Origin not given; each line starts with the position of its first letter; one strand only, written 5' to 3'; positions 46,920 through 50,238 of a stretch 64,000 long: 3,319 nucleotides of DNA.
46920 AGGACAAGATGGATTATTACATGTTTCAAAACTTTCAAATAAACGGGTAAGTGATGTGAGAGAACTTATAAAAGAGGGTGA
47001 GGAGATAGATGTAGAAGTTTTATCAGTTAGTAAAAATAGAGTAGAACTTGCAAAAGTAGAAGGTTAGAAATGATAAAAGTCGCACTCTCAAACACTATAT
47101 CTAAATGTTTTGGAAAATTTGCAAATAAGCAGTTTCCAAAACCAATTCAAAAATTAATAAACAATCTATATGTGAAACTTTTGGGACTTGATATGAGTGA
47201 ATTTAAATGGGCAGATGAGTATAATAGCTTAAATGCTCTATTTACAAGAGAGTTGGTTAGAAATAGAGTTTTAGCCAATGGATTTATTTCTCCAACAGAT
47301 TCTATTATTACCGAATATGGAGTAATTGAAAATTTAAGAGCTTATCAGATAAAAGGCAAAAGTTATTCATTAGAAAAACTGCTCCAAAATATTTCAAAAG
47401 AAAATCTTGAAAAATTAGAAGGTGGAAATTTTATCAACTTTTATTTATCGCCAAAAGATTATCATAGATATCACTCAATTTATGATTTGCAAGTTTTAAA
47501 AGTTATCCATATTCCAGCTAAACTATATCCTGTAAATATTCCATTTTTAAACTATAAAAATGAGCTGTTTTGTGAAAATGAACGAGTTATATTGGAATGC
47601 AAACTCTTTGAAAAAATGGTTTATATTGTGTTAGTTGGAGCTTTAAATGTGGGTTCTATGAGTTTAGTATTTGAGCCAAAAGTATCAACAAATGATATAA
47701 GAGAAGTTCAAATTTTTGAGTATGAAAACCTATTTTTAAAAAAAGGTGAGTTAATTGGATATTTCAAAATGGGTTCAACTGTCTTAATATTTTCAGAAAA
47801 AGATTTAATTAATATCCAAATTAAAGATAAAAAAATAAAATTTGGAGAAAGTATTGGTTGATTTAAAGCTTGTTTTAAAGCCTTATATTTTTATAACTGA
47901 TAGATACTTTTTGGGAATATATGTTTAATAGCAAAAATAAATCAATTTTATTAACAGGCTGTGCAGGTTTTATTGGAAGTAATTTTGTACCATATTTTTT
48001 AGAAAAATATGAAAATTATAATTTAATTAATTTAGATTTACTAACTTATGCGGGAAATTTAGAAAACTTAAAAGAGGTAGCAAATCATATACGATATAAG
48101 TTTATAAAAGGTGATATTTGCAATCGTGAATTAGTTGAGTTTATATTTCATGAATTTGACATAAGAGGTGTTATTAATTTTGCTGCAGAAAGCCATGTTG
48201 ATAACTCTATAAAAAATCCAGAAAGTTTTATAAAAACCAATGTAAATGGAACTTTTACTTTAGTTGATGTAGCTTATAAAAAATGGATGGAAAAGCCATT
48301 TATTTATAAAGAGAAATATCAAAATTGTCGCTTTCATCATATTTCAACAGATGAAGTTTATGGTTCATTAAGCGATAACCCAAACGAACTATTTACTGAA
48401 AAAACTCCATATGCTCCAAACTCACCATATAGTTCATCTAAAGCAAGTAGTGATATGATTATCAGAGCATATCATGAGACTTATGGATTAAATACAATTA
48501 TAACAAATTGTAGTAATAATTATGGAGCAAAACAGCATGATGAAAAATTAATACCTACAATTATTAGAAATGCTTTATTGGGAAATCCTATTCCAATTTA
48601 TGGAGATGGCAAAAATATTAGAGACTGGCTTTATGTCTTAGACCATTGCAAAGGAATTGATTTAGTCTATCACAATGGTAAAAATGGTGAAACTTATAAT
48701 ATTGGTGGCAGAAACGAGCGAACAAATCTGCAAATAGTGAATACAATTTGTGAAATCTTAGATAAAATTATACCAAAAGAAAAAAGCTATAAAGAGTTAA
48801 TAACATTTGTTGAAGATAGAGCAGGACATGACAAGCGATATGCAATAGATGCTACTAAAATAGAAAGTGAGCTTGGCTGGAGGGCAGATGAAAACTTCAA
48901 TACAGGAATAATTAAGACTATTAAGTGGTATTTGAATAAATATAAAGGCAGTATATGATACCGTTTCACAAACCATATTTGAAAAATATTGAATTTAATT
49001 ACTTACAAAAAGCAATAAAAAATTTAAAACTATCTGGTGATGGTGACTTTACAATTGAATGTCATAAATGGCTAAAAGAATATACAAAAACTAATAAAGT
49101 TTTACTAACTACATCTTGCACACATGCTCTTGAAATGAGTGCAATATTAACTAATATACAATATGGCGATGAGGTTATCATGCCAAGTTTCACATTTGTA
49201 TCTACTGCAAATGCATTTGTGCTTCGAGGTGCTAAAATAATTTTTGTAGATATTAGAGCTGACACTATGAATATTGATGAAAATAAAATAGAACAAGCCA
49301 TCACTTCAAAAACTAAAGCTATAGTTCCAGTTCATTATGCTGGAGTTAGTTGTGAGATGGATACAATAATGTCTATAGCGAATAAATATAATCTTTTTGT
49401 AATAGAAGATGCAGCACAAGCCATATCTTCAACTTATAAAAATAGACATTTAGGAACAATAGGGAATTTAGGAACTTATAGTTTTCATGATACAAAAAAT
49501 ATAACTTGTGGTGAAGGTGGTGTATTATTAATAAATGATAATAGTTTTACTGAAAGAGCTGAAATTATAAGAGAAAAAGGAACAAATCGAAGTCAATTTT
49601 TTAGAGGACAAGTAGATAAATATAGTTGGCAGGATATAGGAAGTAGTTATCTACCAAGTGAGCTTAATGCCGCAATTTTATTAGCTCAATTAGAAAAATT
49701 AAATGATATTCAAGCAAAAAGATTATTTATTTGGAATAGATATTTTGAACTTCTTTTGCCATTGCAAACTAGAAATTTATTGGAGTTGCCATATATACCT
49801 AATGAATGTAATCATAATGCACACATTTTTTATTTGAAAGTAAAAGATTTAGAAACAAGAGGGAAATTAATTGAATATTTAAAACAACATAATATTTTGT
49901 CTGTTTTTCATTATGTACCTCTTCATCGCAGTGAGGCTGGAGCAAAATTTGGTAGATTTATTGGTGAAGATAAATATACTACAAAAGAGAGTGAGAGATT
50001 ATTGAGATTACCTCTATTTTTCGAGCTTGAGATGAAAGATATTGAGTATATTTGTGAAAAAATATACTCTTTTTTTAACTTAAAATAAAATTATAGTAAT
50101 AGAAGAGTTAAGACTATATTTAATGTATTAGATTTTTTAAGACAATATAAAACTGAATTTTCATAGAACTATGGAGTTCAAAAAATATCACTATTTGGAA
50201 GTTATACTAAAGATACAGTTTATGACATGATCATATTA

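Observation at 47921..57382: Arn/Gtr-like periplasmic glycoconjugate-modification locus built on a dTDP-4-amino-4,6-dideoxyhexose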

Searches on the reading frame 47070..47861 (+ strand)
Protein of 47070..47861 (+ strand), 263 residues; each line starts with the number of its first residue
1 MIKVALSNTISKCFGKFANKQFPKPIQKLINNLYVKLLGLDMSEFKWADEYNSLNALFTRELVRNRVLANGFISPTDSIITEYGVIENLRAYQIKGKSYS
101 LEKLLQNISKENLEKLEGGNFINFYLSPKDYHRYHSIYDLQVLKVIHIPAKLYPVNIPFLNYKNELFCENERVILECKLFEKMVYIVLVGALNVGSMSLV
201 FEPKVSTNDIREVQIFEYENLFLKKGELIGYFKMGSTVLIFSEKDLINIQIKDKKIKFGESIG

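Call 35: find_related_loci(query=window:47070-47861:+, collection=genome_contigs, flank=10000)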
Query window:47070-47861:+ (263 aa) in genome_contigs; peptide patterns used: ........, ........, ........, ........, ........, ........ (x = any residue, [..] = any of these).
109 stretches matched a pattern; 3 encode a relative of the query (tblastn E <= 1e-3); 3 distinct loci.
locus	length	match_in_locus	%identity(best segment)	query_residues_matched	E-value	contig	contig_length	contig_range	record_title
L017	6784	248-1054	52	2-263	5e-81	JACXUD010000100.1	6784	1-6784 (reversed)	MAG: Epsilonproteobacteria bacterium isolate DE12.003 scaffold_1074, whole genome shotgun sequence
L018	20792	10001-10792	48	7-263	6e-76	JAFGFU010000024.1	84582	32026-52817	MAG: Campylobacterales bacterium isolate Zod_Metabat.1333 k87_7862912, whole genome shotgun sequence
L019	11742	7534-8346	51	1-263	2e-81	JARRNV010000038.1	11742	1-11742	MAG: Sulfurimonas sp. isolate Spart_133_MAG scaffold_3698, whole genome shotgun sequence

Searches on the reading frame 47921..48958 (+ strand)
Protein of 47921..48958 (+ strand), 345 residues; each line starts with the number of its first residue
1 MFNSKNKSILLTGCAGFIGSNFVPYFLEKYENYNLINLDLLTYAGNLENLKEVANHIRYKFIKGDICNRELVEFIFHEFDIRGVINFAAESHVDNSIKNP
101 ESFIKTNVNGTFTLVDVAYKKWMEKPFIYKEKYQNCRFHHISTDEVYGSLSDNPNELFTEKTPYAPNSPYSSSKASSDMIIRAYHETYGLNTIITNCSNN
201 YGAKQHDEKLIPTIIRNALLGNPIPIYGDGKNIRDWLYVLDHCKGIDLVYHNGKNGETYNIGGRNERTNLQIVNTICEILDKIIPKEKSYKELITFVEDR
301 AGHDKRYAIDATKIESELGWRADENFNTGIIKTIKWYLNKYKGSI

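Call 3: search_protein_families(library=pfam, proteins=[window:47921-48958:+], max_evalue=0.01)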
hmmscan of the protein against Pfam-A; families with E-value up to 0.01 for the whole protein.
window:47921-48958:+ (345 aa): 7 families
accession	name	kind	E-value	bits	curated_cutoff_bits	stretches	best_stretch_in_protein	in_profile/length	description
PF16363.11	GDP_Man_Dehyd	-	8.6e-89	298.7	27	1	10-331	1-330/332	GDP-mannose 4,6 dehydratase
PF01370.27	Epimerase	-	5.7e-65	219.5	20.9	1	9-262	1-240/240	NAD dependent epimerase/dehydratase family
PF01073.25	3Beta_HSD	-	1.4e-12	47.7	22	1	11-239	2-218/280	3-beta hydroxysteroid dehydrogenase/isomerase family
PF02719.21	Polysacc_synt_2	-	3.1e-10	40.1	20.2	1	9-124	1-121/293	Polysaccharide biosynthesis protein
PF07993.18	NAD_binding_4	-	1.2e-09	38.2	20.1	1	11-199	1-206/258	Male sterility protein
PF04321.23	RmlD_sub_bind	-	7.2e-09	35.6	27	1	9-203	3-154/287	RmlD substrate binding domain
PF00106.31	adh_short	-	0.0017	18.3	26.6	0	7-125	1-126/195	short chain dehydrogenase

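Call 4: search_protein_families(library=ncbifam, proteins=[window:47921-48958:+], max_evalue=0.01)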
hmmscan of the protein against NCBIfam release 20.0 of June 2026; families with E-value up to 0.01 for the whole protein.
window:47921-48958:+ (345 aa): 23 families
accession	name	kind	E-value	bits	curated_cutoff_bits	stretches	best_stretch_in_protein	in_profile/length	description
TIGR01181.1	dTDP_gluc_dehyt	equivalog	1.2e-139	464.9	365.1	1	9-340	2-314/321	dTDP-glucose 4,6-dehydratase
NF007490.0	PRK10084.1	subfamily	3e-130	434.4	649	1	9-340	3-337/361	dTDP-glucose 4,6-dehydratase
NF007582.0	PRK10217.1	equivalog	4e-121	404.4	698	1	7-339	2-333/355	dTDP-glucose 4,6-dehydratase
TIGR01179.1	galE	equivalog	3.4e-35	121.4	262.3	1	9-338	2-326/332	UDP-glucose 4-epimerase GalE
TIGR04180.1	EDH_00030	hypoth_equivalog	3.7e-34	118.1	475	1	9-321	1-293/297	NAD-dependent 4,6-dehydratase LegB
TIGR02622.1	CDP_4_6_dhtase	equivalog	5.4e-26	91.5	278.45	1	5-341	3-334/352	CDP-glucose 4,6-dehydratase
NF007956.0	PRK10675.1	subfamily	1.7e-23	83.3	394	2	9-182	3-161/338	UDP-glucose 4-epimerase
TIGR01472.1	gmd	equivalog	1.6e-18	67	415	1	9-293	3-282/342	GDP-mannose 4,6-dehydratase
NF011728.1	PRK15181.1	equivalog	1.9e-17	63.3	760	1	7-341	16-341/348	Vi polysaccharide biosynthesis UDP-N-acetylglucosaminuronic acid C-4 epimerase TviC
TIGR02197.1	heptose_epim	equivalog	8.5e-14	51.4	274.6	1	9-338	1-314/316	ADP-glyceromanno-heptose 6-epimerase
TIGR03466.1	HpnA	hypoth_equivalog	7.2e-13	48.1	367.65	1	9-289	3-255/327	hopanoid-associated sugar epimerase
NF008872.0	PRK11908.1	equivalog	2.8e-12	46.3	294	1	7-340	2-338/349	bifunctional UDP-4-keto-pentose/UDP-xylose synthase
TIGR03589.1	PseB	equivalog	6.6e-12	45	407.75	1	5-122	3-116/324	UDP-N-acetylglucosamine 4,6-dehydratase (inverting)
NF047922.1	GDPFucSynFcl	equivalog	1.1e-10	41.5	500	1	165-341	129-305/308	GDP-L-fucose synthase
NF041293.1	G6PDh_Azf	equivalog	3.5e-08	33.2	400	1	6-199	2-181/252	NAD-dependent glucose-6-phosphate dehydrogenase Azf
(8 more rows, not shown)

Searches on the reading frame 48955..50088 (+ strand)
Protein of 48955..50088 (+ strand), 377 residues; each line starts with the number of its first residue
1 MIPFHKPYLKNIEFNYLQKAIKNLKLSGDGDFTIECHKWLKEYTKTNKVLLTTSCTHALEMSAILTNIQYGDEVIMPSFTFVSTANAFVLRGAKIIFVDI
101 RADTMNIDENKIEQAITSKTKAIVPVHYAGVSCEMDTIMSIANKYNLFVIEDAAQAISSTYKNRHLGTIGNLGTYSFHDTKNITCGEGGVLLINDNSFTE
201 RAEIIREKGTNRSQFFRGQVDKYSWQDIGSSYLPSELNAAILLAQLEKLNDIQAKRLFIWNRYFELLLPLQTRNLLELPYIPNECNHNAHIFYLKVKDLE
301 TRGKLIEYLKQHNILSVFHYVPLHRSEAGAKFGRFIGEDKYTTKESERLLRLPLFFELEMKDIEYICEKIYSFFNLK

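Call 3: search_protein_families(library=pfam, proteins=[window:48955-50088:+], max_evalue=0.01)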
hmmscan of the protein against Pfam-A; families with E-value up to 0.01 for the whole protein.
window:48955-50088:+ (377 aa): 4 families
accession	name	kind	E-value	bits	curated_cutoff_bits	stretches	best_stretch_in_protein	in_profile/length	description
PF01041.23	DegT_DnrJ_EryC1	-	2.7e-90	303.6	19.8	1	10-370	4-359/360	DegT/DnrJ/EryC1/StrS aminotransferase family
PF00155.27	Aminotran_1_2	-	3.2e-09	36.9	19.7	1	25-154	36-187/361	Aminotransferase class I and II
PF00266.25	Aminotran_5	-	8.3e-06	25.4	21.5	1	45-159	60-182/371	Aminotransferase class-V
PF01053.26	Cys_Met_Meta_PP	-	0.0023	17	27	1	44-152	65-173/381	Cys/Met metabolism PLP-dependent enzyme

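Call 4: search_protein_families(library=ncbifam, proteins=[window:48955-50088:+], max_evalue=0.01)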
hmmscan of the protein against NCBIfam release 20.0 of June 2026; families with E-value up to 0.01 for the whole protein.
window:48955-50088:+ (377 aa): 35 families (the best 25 are shown)
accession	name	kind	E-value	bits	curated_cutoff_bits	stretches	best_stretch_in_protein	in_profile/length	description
TIGR02379.1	ECA_wecE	subfamily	1.1e-189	630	434.85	1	1-374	1-375/376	dTDP-4-amino-4,6-dideoxy-D-glucose transaminase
NF008687.0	PRK11706.1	equivalog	6.4e-189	627.4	375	1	1-374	1-374/375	dTDP-4-amino-4,6-dideoxygalactose transaminase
TIGR03588.1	PseC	equivalog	1.4e-65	221.7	423.5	1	1-372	1-378/380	UDP-4-amino-4,6-dideoxy-N-acetyl-beta-L-altrosamine transaminase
NF008658.2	PRK11658.1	equivalog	6.1e-64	216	631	1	2-370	5-373/379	UDP-4-amino-4-deoxy-L-arabinose aminotransferase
TIGR04181.1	NHT_00031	hypoth_equivalog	4.9e-61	206.6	420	1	2-353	1-357/359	LegC family aminotransferase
NF011936.0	PRK15407.1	equivalog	1.9e-43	148.8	423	1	33-375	67-437/440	lipopolysaccharide biosynthesis protein RfbH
TIGR04427.1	PLP_DesI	equivalog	3.9e-39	134.9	650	1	14-369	35-378/390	dTDP-4-dehydro-6-deoxyglucose aminotransferase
NF005817.0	PRK07683.1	equivalog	4.9e-12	45.2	575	1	42-165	85-212/387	aminotransferase A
NF005816.0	PRK07682.1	equivalog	6e-12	44.9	620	1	40-164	84-213/390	aminotransferase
NF005588.0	PRK07309.1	equivalog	2.5e-10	39.8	576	1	37-165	82-218/391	pyridoxal phosphate-dependent aminotransferase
NF041364.1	GntC_guanitoxin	equivalog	2.8e-10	39.6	415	1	45-153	59-174/356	guanitoxin biosynthesis PLP-dependent (S)-gamma-hydroxy-L-arginine cyclodehydratase GntC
NF004975.0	PRK06348.1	equivalog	1e-09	37.9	549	1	44-154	87-203/384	pyridoxal phosphate-dependent aminotransferase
NF004621.0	PRK05957.1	equivalog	2.4e-08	33.2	498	1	45-154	88-201/389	pyridoxal phosphate-dependent aminotransferase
NF006569.0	PRK09082.1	subfamily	3.8e-08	32.8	420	1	42-124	87-168/386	methionine aminotransferase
NF041091.1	asp_aminotase_Arch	equivalog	1.2e-07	30.9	550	1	45-154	86-201/376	aspartate aminotransferase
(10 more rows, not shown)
